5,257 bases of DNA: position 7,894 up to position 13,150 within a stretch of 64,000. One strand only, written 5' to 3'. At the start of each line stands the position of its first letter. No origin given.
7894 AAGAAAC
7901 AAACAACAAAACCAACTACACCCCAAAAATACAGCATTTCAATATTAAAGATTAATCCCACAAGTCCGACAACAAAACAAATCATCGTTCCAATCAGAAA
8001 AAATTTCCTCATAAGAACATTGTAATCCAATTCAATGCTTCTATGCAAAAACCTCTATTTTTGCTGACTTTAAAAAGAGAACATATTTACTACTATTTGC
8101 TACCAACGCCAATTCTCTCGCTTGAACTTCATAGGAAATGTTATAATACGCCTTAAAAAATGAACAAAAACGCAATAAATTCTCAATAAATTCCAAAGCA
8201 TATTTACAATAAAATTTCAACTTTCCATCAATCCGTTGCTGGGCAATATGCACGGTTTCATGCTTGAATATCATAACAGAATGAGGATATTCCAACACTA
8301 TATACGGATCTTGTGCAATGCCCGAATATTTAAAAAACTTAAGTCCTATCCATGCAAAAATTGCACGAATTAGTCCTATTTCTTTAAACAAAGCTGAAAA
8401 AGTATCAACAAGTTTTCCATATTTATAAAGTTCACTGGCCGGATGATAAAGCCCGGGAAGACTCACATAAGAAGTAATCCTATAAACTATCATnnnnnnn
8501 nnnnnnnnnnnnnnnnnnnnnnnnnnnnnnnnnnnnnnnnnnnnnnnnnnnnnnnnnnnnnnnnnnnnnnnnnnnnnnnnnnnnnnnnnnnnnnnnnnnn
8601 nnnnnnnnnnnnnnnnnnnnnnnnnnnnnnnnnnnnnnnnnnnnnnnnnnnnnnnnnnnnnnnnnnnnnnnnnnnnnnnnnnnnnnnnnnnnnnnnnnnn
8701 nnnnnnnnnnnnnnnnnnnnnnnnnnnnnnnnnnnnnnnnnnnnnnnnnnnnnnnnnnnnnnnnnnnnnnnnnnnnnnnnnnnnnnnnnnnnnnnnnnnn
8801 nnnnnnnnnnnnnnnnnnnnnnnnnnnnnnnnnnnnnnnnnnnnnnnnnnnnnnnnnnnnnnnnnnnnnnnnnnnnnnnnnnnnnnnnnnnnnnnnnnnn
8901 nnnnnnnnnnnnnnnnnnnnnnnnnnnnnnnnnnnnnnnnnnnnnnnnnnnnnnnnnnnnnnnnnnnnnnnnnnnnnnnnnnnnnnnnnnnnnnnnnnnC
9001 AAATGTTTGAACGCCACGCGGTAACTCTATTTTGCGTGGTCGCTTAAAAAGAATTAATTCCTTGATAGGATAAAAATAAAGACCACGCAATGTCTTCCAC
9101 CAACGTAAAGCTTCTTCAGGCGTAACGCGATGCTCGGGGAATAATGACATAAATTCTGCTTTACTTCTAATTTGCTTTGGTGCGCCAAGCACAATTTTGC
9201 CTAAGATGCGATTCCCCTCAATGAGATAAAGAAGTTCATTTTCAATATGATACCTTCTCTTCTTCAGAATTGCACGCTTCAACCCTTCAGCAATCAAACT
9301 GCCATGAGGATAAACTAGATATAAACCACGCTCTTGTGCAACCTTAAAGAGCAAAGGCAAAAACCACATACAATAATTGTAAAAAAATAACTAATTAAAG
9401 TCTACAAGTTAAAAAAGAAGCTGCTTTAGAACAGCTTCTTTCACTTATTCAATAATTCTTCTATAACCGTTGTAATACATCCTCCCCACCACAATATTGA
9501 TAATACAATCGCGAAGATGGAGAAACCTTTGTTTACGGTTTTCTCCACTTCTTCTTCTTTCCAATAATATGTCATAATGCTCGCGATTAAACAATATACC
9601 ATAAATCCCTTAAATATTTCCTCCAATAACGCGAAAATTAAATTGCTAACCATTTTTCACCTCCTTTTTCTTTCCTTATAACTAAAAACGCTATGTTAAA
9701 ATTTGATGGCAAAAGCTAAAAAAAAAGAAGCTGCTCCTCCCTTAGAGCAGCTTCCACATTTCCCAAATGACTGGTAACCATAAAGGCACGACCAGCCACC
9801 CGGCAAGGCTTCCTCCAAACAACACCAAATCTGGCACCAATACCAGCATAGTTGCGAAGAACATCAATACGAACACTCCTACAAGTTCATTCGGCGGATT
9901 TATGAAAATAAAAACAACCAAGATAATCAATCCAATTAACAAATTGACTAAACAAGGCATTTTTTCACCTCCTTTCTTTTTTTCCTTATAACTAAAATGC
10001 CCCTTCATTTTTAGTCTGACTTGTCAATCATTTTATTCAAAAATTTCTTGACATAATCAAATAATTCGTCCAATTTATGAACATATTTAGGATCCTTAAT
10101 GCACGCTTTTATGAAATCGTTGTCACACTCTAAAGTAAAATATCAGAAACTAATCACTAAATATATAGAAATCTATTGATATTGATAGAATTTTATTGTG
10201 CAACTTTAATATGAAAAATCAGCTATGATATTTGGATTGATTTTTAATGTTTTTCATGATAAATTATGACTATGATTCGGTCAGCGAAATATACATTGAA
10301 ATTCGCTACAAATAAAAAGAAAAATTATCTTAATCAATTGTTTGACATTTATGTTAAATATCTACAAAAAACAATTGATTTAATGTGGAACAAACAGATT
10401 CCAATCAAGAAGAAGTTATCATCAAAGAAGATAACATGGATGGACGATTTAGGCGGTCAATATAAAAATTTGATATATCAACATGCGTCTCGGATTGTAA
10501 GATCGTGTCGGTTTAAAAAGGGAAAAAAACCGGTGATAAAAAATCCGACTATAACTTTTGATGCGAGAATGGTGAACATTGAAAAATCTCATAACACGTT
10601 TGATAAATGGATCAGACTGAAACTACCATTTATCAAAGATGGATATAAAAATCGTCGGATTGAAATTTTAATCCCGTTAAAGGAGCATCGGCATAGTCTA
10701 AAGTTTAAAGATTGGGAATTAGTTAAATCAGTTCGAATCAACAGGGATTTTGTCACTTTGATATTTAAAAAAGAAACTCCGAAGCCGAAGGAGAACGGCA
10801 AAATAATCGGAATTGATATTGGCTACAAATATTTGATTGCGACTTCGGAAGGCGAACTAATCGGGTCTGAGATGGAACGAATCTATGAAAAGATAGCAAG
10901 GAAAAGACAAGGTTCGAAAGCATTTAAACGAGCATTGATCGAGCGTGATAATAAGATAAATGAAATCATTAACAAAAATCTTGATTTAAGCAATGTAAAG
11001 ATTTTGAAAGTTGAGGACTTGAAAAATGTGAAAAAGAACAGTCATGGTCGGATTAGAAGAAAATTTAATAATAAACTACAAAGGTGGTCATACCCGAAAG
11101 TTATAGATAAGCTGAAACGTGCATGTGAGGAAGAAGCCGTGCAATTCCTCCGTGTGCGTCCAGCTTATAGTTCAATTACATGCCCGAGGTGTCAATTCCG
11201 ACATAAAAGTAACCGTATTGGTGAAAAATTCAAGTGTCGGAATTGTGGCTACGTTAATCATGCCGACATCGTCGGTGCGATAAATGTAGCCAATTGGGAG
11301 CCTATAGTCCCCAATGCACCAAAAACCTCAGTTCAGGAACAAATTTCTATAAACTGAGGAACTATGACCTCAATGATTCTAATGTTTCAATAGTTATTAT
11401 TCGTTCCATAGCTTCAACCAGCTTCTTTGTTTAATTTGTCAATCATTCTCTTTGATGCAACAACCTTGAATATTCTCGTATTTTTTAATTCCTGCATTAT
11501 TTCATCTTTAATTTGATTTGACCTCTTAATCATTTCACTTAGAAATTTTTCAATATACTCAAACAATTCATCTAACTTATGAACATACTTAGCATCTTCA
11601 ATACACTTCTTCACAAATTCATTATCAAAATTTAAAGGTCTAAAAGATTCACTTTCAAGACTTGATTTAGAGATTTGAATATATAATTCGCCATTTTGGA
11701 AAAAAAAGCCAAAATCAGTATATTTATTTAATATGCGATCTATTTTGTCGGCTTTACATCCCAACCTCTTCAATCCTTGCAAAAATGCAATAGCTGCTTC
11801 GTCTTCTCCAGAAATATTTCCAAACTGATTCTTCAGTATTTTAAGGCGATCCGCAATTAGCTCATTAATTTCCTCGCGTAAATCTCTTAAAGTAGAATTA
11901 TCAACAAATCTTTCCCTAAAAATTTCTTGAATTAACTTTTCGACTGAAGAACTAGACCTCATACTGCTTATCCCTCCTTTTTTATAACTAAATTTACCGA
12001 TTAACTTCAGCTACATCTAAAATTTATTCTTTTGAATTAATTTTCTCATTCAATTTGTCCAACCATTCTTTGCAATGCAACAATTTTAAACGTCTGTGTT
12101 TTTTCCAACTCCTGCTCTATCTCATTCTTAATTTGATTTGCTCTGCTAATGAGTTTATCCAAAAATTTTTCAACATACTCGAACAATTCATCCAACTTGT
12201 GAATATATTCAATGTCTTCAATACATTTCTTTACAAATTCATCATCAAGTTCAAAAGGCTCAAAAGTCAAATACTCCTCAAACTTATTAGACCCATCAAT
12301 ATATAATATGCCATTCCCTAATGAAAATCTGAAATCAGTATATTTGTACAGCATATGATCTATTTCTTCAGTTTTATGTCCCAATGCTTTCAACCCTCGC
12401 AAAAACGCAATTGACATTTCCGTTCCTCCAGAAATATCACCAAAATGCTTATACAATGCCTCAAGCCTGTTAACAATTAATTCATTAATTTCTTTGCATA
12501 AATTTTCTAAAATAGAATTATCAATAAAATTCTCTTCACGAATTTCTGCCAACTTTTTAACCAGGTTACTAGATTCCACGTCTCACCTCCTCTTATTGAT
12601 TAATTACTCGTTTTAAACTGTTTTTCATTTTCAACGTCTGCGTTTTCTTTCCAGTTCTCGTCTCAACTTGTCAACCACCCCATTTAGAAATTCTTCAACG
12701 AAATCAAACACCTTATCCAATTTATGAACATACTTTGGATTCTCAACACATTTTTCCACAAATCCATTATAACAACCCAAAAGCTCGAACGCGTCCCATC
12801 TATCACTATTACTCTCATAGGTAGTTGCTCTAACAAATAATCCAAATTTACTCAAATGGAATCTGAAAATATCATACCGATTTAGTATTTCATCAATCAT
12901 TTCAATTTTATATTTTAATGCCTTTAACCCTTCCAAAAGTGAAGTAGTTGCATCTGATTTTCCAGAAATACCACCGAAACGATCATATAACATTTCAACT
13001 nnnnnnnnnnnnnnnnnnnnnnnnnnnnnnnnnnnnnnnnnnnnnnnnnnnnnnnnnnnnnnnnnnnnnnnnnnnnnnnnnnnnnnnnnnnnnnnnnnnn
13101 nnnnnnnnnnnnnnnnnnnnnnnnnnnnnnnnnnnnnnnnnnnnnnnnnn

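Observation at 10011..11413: IS200/IS605-type tnpB inserted into the phage paralog array, leaving a decapitated family member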

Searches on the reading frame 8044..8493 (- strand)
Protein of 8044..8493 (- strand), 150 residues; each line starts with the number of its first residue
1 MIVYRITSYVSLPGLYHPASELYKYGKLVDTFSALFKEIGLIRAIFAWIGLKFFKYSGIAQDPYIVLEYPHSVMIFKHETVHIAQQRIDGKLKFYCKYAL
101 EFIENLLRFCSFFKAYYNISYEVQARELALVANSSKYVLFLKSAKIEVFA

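Call 63: search_protein_families(library=phrogs, proteins=[window:8044-8493:-], max_evalue=0.001)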
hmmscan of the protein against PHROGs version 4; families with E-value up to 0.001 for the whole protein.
window:8044-8493:- (150 aa): 1 family
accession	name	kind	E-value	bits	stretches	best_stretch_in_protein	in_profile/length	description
phrog_15610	-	other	4e-07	31.1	1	71-126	29-84/105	protease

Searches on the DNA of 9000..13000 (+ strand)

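Call 6: search_dna_similar(query=window:9000-13000:+, collection=phages, mode=distant, max_rows=20)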
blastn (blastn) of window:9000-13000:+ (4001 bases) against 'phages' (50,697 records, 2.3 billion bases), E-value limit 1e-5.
No match.

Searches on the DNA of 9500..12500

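Call 5: search_rna_families(source=window, start=9500, end=12500, threshold=evalue, max_evalue=1, show_alignments=3)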
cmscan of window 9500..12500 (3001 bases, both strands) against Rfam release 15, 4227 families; matches with E-value up to 1: 2.
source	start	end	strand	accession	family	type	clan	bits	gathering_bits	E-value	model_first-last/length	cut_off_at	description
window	9508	9556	-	RF03189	mir-1175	Gene; miRNA;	-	20.4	51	0.25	1-72/72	no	mir-1175 microRNA precursor family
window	9702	9756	+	RF02377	SurA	Gene; sRNA;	-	14.6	100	0.75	1-279/279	no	SurA sRNA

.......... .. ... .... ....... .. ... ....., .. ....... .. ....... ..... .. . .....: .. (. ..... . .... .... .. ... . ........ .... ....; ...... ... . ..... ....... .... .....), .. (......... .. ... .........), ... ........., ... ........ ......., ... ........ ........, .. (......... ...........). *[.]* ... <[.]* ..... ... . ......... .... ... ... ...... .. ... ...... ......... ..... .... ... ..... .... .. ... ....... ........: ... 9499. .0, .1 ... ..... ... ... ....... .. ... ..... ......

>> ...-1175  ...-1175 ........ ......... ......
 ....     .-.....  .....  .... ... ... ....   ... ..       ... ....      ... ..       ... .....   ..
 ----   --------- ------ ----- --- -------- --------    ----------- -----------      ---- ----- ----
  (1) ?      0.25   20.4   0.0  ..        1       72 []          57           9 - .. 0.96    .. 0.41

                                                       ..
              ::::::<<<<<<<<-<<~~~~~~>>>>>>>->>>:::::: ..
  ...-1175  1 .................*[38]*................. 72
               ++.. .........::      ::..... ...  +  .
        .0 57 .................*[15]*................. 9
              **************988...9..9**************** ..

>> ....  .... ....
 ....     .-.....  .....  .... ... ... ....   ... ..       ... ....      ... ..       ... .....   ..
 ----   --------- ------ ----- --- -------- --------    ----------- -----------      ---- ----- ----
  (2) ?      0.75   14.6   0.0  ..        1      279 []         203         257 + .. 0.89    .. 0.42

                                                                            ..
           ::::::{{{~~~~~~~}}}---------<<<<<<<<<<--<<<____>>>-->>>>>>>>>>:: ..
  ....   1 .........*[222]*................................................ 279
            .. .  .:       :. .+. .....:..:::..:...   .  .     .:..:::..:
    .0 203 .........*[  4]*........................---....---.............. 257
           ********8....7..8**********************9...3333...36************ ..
